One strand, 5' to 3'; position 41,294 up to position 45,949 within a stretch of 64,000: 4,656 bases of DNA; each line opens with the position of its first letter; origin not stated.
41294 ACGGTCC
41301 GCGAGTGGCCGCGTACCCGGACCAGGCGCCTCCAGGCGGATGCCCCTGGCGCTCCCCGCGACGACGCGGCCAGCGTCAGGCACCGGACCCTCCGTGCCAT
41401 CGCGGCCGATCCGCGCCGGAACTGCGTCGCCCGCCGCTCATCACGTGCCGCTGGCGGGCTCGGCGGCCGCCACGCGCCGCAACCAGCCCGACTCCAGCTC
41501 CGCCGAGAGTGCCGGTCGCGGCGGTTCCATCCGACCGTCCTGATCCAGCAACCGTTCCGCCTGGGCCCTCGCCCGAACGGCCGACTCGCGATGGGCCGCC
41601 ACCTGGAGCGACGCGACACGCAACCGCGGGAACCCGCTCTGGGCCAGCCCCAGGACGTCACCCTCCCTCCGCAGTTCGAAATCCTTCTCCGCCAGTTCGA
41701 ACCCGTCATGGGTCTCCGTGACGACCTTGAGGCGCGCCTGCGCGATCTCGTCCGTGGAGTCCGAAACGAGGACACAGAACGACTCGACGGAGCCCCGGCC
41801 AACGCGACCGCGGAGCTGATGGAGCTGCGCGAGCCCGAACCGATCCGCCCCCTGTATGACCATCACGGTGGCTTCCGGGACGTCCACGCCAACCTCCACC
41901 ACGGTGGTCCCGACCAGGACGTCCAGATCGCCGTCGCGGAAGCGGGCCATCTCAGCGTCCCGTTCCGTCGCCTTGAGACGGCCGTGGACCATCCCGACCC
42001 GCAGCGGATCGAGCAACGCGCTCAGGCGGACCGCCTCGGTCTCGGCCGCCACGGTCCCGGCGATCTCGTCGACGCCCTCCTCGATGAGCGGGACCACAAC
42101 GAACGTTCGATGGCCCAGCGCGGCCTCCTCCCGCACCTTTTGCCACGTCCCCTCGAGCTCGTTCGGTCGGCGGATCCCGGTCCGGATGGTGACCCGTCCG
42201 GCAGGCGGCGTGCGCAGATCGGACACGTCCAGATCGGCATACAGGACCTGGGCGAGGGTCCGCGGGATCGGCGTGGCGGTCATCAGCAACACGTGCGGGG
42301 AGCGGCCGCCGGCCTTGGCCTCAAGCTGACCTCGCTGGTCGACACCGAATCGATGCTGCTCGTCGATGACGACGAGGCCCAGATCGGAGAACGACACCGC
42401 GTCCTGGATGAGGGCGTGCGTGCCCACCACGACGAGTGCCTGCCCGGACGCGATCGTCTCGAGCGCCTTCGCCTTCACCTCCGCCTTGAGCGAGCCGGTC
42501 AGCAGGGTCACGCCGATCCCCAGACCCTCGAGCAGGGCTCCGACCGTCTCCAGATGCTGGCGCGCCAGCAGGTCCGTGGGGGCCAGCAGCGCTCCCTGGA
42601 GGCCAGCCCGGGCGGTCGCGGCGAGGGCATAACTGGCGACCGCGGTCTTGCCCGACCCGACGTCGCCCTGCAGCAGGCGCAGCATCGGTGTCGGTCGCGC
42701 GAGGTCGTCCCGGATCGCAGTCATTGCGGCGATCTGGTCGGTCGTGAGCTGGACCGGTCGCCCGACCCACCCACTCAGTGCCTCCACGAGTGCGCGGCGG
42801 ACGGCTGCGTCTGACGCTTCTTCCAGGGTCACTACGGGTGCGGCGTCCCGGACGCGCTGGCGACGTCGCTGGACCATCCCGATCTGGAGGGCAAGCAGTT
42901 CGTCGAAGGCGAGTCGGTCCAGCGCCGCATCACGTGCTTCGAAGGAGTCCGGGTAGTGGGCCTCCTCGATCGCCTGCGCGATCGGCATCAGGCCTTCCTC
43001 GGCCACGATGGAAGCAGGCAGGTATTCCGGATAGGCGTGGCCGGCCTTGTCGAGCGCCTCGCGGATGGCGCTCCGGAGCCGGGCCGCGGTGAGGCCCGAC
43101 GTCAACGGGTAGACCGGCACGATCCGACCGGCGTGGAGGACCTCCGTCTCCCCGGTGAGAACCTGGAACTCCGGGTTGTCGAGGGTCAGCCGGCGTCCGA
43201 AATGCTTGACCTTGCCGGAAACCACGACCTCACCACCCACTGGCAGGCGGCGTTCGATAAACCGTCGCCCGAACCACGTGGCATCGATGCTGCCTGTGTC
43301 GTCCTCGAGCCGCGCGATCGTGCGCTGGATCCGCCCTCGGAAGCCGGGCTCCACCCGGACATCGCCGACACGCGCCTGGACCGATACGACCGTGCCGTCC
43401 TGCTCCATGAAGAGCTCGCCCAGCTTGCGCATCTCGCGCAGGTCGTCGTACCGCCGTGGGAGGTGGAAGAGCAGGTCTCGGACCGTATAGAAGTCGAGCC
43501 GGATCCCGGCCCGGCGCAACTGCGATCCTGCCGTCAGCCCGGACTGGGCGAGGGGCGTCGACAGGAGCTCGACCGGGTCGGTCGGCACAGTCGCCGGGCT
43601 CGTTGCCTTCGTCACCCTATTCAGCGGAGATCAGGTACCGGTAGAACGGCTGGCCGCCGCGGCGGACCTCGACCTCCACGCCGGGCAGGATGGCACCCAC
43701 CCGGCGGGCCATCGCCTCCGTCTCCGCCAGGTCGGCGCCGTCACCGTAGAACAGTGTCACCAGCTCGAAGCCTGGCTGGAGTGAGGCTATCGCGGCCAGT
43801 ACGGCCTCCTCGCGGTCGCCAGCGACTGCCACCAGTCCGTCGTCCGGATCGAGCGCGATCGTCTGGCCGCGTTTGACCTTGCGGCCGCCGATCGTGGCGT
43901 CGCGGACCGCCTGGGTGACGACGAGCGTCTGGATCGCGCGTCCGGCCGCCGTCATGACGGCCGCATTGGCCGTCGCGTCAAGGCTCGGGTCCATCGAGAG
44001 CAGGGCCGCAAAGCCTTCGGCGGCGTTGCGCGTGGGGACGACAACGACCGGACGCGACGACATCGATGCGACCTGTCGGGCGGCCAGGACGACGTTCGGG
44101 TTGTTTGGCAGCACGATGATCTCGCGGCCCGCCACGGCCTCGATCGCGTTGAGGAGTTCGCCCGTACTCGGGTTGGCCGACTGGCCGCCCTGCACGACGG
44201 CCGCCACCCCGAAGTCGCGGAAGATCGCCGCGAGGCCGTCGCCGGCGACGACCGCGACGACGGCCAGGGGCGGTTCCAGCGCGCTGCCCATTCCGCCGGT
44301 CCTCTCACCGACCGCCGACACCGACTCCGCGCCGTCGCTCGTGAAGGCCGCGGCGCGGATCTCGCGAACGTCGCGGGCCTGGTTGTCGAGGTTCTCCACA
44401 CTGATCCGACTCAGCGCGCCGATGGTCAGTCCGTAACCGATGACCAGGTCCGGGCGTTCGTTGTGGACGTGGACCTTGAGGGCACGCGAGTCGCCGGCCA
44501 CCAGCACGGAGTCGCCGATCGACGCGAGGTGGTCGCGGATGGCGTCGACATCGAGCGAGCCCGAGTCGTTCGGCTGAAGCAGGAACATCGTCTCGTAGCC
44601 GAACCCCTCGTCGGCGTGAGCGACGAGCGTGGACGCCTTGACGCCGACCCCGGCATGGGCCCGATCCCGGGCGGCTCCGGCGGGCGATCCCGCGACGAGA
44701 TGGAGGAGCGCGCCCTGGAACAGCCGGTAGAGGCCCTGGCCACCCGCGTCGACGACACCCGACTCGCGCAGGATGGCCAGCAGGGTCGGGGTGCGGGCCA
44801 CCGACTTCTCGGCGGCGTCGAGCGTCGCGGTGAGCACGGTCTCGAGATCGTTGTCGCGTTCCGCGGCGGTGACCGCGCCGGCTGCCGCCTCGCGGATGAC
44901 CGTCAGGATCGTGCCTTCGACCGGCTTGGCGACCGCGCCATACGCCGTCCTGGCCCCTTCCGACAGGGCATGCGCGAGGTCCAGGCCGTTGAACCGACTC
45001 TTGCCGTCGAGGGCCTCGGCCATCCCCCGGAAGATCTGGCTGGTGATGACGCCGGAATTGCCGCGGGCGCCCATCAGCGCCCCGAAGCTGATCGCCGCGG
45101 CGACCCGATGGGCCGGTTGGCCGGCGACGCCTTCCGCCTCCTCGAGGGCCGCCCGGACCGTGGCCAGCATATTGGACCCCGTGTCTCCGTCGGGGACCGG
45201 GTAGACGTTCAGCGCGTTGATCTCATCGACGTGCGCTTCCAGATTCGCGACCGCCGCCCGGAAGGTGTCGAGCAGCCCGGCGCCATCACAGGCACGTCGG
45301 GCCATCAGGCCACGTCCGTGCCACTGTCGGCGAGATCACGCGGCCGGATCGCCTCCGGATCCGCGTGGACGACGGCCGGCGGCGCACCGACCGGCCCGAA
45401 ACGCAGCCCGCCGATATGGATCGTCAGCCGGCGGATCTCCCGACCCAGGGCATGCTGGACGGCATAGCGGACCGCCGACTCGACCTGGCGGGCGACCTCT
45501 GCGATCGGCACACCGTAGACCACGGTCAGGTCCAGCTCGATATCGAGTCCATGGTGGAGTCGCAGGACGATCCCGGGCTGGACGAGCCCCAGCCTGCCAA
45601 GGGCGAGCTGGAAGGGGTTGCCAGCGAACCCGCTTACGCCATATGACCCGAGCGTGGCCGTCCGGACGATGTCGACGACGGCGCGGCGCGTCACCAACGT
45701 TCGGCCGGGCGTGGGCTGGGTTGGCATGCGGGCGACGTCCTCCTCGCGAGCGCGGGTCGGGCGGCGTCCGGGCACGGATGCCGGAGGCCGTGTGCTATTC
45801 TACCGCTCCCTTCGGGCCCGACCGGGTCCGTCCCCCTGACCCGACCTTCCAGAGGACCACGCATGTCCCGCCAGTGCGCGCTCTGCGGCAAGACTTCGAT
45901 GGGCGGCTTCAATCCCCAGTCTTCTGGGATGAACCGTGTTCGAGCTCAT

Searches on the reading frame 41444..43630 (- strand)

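Call 61: search_protein_families(library=pfam, proteins=[window:41444-43630:-], max_evalue=0.00001)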
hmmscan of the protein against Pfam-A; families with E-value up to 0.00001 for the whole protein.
window:41444-43630:- (729 aa): 5 families
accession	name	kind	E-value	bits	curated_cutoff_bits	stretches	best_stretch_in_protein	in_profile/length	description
PF00270.35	DEAD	-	3.9e-21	75.9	26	1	300-461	5-166/167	DEAD/DEAH box helicase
PF17191.10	RecG_wedge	-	1.6e-20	73.8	23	1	44-193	18-159/162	RecG wedge domain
PF00271.37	Helicase_C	-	6.8e-20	71.8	23.5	1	538-612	38-108/110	Helicase conserved C-terminal domain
PF01336.31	tRNA_anti-codon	-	6.2e-07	29.7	27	1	82-158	1-75/75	OB-fold nucleic acid binding domain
PF19833.4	RecG_dom3_C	-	3.5e-06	27.4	26.8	0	640-704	1-64/87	ATP-dependent DNA helicase RecG, domain 3, C-terminal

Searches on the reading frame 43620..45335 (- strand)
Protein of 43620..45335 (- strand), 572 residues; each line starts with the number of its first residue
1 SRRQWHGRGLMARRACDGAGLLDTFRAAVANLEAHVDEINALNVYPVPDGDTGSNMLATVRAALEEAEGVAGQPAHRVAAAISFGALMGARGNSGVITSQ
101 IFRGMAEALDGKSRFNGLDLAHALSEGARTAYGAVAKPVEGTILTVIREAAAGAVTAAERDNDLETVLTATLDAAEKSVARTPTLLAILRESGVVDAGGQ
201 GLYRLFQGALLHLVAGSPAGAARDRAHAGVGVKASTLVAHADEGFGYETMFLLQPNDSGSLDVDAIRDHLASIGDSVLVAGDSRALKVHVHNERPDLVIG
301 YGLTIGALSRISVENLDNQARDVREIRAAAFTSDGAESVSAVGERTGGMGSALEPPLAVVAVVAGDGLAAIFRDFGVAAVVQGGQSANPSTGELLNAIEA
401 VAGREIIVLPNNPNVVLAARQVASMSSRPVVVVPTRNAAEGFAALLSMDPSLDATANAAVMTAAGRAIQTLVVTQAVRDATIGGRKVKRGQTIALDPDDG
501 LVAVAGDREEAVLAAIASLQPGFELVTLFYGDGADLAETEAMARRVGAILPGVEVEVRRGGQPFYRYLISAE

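Call 61: search_protein_families(library=pfam, proteins=[window:43620-45335:-], max_evalue=0.00001)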
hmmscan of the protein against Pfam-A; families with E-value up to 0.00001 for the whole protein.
window:43620-45335:- (572 aa): 3 families
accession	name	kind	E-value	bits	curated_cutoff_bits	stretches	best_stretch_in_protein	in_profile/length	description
PF13684.11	FakA-like_C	-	1.4e-60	204.8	23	1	358-572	1-216/216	Fatty acid kinase subunit A-like, C-terminal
PF02734.22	Dak2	-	4.9e-40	137.7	27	1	46-209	1-172/174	DAK2 domain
PF21645.3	FakA-like_M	-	2.2e-22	79.1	24.9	1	245-321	2-78/80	Fatty acid kinase subunit A-like, middle domain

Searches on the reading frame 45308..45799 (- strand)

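Call 61: search_protein_families(library=pfam, proteins=[window:45308-45799:-], max_evalue=0.00001)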
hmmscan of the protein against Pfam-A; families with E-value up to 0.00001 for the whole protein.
window:45308-45799:- (164 aa): 1 family
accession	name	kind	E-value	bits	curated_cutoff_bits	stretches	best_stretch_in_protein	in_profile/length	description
PF03780.18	Asp23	-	1.4e-12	48.4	28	1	33-132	4-107/108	Asp23 family, cell envelope-related function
